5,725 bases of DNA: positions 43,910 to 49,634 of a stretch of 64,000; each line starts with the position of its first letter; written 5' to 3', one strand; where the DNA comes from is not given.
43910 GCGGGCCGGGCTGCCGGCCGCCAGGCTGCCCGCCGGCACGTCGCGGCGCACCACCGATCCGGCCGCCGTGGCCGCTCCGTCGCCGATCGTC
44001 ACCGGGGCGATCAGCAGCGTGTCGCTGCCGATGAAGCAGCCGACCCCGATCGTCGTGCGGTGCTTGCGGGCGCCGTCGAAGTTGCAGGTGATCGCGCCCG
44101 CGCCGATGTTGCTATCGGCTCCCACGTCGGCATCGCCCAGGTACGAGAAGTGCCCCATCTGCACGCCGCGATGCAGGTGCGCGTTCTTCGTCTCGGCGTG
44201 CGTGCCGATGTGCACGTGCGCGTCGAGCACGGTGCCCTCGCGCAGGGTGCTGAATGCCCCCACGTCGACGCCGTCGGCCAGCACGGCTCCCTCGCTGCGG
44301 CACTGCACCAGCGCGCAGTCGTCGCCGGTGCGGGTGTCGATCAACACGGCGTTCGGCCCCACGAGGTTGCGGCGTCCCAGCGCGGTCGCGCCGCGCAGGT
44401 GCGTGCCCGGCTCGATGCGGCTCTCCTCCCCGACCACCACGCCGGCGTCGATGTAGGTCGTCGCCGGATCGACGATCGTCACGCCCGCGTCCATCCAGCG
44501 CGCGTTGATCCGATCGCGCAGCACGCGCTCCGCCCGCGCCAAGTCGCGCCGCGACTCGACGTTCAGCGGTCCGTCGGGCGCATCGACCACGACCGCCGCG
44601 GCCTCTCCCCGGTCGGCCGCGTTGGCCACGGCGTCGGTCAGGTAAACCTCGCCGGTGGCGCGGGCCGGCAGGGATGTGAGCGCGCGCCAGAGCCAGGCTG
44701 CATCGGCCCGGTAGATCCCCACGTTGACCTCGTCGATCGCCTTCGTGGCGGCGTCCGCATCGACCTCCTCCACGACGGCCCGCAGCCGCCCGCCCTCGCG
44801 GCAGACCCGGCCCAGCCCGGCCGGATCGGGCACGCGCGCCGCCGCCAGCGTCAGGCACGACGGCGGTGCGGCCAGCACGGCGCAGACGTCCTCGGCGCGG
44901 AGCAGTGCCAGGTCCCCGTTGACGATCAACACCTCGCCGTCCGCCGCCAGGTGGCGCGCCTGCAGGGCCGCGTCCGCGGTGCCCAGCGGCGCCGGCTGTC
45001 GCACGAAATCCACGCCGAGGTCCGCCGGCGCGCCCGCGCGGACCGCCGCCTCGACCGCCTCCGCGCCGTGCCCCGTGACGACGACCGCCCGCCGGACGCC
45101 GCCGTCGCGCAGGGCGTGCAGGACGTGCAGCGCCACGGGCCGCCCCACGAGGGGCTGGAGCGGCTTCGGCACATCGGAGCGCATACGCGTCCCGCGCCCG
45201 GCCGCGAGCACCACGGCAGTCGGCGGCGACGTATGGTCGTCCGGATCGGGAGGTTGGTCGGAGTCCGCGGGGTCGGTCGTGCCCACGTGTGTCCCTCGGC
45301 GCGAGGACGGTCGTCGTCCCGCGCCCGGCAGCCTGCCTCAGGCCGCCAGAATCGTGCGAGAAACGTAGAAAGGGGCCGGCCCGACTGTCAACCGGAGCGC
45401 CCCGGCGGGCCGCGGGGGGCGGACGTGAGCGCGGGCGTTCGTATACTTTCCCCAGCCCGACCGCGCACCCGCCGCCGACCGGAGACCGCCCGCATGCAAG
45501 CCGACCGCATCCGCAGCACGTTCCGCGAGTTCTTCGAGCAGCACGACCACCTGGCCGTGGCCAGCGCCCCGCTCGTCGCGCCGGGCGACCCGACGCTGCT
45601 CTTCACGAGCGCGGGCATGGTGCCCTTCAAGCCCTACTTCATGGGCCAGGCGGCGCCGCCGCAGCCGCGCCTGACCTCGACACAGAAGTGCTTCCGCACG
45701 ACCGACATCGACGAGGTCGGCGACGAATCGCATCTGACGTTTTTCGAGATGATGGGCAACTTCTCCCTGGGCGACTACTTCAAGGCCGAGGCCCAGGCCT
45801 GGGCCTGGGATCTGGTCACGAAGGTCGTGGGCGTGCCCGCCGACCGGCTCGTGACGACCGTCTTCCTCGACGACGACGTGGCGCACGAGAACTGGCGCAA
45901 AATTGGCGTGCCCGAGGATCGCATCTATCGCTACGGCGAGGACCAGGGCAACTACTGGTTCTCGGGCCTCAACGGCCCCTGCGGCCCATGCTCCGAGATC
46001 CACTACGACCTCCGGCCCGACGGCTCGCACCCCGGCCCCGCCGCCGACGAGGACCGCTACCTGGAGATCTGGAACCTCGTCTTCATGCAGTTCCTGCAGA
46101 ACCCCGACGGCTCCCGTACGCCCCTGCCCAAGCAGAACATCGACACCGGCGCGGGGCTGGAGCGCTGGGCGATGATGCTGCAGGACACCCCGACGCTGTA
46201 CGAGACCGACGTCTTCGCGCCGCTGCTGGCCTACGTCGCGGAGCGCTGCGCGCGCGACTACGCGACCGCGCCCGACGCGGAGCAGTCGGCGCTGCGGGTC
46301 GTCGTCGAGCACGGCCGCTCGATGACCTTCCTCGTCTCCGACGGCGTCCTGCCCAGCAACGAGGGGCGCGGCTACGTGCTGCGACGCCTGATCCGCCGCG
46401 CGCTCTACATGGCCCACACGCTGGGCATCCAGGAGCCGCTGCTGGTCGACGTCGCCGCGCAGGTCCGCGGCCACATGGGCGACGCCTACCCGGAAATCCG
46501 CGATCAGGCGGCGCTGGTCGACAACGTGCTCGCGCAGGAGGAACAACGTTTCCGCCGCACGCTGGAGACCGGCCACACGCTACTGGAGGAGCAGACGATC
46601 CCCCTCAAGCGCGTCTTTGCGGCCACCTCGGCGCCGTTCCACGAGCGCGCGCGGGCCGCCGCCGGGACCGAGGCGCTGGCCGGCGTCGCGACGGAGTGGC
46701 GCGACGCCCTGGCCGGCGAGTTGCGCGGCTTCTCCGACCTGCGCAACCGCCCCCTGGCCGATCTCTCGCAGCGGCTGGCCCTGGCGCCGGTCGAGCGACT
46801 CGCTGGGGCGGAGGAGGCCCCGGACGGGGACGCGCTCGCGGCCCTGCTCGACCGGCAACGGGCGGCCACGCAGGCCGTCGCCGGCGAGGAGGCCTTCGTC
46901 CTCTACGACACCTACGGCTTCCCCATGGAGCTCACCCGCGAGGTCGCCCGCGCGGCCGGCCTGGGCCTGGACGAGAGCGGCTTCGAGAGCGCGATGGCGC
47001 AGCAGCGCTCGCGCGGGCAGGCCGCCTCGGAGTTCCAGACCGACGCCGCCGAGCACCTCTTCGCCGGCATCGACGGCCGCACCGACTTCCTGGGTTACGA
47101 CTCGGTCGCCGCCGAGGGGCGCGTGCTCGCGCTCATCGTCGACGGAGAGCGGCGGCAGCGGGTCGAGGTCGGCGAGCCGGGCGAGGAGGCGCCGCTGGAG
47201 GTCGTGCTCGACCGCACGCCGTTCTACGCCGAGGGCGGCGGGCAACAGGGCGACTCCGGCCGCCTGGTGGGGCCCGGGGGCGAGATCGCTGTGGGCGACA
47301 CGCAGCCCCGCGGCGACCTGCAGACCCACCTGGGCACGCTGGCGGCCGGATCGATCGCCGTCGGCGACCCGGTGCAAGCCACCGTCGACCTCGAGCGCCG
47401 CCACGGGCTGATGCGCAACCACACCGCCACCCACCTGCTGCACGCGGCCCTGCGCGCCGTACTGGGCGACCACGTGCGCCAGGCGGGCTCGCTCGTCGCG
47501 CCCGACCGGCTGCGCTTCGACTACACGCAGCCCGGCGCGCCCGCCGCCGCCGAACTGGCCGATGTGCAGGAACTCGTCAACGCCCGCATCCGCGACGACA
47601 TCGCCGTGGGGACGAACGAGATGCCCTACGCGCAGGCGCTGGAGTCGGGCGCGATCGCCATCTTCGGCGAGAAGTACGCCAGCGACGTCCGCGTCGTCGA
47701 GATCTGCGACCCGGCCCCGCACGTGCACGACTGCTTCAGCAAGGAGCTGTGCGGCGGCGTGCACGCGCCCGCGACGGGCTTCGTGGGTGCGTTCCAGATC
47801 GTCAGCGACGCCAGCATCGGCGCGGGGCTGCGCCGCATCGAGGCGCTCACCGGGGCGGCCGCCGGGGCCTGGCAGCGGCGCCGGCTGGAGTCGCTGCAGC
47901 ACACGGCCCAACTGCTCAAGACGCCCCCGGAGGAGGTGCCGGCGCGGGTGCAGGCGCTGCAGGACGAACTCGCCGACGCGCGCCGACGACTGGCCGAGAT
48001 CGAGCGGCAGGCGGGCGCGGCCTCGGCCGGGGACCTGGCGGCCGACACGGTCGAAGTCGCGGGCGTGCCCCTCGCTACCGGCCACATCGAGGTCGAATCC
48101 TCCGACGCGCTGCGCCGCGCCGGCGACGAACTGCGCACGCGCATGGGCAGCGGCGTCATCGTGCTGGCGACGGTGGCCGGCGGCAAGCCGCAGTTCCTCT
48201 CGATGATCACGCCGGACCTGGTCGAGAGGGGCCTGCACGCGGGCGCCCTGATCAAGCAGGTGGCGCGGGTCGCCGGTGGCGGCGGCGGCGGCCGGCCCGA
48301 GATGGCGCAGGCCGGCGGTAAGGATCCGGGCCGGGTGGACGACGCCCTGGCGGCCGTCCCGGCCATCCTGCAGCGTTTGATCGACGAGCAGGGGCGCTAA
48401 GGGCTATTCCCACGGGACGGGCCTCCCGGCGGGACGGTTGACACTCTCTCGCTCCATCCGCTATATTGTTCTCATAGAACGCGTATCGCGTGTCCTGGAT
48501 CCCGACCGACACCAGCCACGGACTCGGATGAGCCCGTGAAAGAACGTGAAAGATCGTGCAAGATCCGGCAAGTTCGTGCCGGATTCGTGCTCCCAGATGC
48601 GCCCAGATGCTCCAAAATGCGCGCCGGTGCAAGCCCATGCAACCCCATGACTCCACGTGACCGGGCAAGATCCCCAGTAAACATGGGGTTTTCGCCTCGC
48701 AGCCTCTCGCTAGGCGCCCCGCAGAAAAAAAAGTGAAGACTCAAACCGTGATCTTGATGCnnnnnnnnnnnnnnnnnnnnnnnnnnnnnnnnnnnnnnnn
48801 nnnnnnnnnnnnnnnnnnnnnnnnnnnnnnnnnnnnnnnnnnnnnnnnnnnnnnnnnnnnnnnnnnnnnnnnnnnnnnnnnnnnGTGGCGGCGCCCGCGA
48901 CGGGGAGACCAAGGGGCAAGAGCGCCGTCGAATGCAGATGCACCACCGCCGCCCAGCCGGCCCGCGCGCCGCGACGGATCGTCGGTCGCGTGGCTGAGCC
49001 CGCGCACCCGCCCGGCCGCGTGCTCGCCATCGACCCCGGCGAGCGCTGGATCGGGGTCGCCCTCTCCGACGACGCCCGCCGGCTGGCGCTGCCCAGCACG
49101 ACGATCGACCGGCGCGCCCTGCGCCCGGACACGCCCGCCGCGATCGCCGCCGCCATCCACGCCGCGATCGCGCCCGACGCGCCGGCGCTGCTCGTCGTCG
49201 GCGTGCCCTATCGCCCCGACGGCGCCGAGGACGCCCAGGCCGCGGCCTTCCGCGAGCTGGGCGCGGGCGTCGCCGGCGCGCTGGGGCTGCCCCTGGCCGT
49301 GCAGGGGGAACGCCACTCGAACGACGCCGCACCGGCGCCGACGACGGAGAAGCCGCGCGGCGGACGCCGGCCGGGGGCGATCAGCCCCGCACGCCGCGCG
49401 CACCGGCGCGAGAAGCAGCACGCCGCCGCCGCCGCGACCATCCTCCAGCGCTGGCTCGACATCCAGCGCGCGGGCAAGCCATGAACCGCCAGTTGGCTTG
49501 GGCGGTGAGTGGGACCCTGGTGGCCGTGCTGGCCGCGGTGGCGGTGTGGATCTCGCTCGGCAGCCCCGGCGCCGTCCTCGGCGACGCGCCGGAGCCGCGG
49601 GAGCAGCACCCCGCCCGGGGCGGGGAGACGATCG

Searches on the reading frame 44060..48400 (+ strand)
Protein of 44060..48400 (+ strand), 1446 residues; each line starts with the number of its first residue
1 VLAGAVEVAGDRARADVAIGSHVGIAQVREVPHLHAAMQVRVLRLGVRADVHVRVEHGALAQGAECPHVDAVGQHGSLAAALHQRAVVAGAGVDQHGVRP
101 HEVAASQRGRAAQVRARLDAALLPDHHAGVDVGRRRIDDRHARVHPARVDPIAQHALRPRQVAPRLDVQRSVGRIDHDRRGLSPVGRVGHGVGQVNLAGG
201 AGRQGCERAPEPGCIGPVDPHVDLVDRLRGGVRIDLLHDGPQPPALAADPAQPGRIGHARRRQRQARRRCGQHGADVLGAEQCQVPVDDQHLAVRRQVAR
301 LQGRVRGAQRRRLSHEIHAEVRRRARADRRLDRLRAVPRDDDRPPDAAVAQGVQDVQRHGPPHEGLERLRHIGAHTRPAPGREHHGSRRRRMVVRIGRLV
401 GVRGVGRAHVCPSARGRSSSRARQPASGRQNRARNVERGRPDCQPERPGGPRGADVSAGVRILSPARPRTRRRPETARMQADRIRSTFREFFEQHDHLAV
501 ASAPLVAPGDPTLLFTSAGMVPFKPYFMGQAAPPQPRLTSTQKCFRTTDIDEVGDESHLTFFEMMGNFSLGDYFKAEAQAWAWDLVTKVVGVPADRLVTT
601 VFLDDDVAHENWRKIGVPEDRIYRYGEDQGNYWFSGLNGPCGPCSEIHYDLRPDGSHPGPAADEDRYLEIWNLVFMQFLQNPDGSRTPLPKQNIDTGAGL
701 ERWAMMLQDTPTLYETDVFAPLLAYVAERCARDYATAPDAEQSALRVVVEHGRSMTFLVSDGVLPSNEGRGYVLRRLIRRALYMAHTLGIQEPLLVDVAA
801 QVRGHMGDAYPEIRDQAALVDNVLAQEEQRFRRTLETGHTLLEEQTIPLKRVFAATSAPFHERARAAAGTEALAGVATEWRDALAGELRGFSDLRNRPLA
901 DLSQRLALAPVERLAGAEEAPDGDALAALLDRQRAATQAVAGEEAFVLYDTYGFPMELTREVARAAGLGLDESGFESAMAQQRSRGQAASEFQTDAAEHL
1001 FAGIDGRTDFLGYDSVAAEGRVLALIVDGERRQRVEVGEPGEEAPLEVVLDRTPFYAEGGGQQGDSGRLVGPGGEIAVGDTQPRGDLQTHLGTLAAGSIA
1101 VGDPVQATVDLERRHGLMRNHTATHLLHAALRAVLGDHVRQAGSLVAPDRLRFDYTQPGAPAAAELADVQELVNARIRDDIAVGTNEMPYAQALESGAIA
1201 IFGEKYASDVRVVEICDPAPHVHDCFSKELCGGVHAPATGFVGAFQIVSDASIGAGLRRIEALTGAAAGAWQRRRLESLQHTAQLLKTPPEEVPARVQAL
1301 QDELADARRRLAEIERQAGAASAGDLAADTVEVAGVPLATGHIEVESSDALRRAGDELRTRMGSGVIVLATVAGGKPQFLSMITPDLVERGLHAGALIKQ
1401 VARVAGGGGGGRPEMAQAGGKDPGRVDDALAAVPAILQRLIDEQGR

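Call 53: search_protein_families(library=pfam, proteins=[window:44060-48400:+], max_evalue=0.001)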
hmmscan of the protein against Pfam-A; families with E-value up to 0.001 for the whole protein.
window:44060-48400:+ (1446 aa): 3 families
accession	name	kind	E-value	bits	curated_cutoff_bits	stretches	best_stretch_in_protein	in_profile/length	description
PF01411.24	tRNA-synt_2c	-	2.1e-170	568.4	30.3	2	484-848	2-375/552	tRNA synthetases class II (A)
PF02272.25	DHHA1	-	5.7e-15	56.1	25.9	1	1347-1437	14-100/102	DHHA1 domain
PF07973.19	tRNA_SAD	-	9.2e-13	48.4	24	1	1210-1261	1-44/44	Threonyl and Alanyl tRNA synthetase second additional domain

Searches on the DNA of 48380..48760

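Call 54: search_rna_families(source=window, start=48380, end=48760, threshold=evalue, max_evalue=10)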
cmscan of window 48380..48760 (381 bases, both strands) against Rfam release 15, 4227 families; matches with E-value up to 10: 0.
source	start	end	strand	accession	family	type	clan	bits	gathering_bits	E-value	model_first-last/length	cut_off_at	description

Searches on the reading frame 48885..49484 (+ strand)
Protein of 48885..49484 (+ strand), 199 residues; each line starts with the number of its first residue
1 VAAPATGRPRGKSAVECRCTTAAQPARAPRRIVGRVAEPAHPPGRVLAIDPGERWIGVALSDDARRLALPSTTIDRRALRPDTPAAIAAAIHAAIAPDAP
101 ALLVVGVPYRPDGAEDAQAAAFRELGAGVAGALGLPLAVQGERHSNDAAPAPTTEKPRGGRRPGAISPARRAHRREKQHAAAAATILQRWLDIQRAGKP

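Call 56: find_homologous_proteins(query=window:48885-49484:+, max_evalue=1e-20)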
Query window:48885-49484:+ (199 aa): 43 proteins with E <= 1e-20 among 8000 candidates.
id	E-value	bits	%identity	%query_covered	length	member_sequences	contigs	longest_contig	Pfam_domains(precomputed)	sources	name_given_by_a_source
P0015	1.5e-104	366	93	100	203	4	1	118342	PF03652.21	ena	-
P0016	1.8e-101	356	90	100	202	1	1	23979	PF03652.21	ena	-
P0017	2.0e-86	307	93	82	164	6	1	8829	PF03652.21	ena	-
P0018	2.2e-85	304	91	82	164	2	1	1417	PF03652.21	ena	-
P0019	1.7e-82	294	90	82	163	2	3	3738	PF03652.21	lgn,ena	-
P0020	2.5e-80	287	92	77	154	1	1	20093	PF03652.21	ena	-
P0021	1.8e-64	235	76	80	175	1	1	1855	PF03652.21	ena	-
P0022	2.0e-64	235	74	82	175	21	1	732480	PF03652.21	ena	-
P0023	3.8e-54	202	67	79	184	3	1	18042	PF03652.21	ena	-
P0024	6.0e-53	198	66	79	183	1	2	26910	PF03652.21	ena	-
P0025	3.2e-52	195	63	91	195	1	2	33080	PF03652.21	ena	-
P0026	2.5e-50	189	66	78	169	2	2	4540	PF03652.21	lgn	-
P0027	2.3e-47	179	80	58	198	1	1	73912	PF03652.21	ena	-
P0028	1.4e-43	167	60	77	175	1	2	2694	PF03652.21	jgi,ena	-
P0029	4.1e-41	159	56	76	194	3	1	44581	PF03652.21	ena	-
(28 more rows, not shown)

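Call 57: find_encoding_contigs(protein=P0015, flank=3000, max_places=3)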
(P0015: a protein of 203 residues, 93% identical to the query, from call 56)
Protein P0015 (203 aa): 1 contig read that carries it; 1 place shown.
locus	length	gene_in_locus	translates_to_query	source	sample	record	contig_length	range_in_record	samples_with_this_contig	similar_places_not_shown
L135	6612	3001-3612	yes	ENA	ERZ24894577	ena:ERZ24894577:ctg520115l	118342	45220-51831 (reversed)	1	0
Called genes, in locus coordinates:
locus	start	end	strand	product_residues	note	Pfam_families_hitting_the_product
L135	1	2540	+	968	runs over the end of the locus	PF01411:tRNA-synt_2c, PF07973:tRNA_SAD, PF02272:DHHA1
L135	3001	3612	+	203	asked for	PF03652:RuvX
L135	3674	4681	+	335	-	PF02618:YceG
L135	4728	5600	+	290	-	PF08501:Shikimate_dh_N, PF01488:Shikimate_DH (weak), PF18317:SDH_C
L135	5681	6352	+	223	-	-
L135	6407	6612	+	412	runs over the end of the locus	PF01264:Chorismate_synt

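Call 58: find_encoding_contigs(protein=P0022, flank=3000, max_places=3)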
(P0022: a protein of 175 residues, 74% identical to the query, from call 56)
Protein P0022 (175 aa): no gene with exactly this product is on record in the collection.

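Call 59: find_encoding_contigs(protein=P0025, flank=3000, max_places=3)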
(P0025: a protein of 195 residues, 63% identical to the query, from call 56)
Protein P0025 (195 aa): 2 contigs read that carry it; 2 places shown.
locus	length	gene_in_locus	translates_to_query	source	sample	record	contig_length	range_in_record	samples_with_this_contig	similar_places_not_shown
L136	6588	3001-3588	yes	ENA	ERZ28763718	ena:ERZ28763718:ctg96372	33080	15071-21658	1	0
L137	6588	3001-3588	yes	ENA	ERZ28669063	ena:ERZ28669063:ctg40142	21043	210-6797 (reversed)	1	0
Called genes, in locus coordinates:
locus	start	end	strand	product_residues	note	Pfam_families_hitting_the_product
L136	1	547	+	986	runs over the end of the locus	PF01411:tRNA-synt_2c, PF07973:tRNA_SAD, PF02272:DHHA1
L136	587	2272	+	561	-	PF04865:Baseplate_J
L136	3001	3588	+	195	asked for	PF03652:RuvX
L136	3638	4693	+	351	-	PF02618:YceG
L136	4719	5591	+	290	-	PF08501:Shikimate_dh_N, PF18317:SDH_C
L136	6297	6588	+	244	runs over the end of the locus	-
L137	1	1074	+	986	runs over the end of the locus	PF01411:tRNA-synt_2c, PF07973:tRNA_SAD, PF02272:DHHA1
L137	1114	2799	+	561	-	PF04865:Baseplate_J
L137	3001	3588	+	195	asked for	PF03652:RuvX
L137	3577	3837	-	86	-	-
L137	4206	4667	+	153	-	PF02618:YceG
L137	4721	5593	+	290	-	PF08501:Shikimate_dh_N, PF18317:SDH_C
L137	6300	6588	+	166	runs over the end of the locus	?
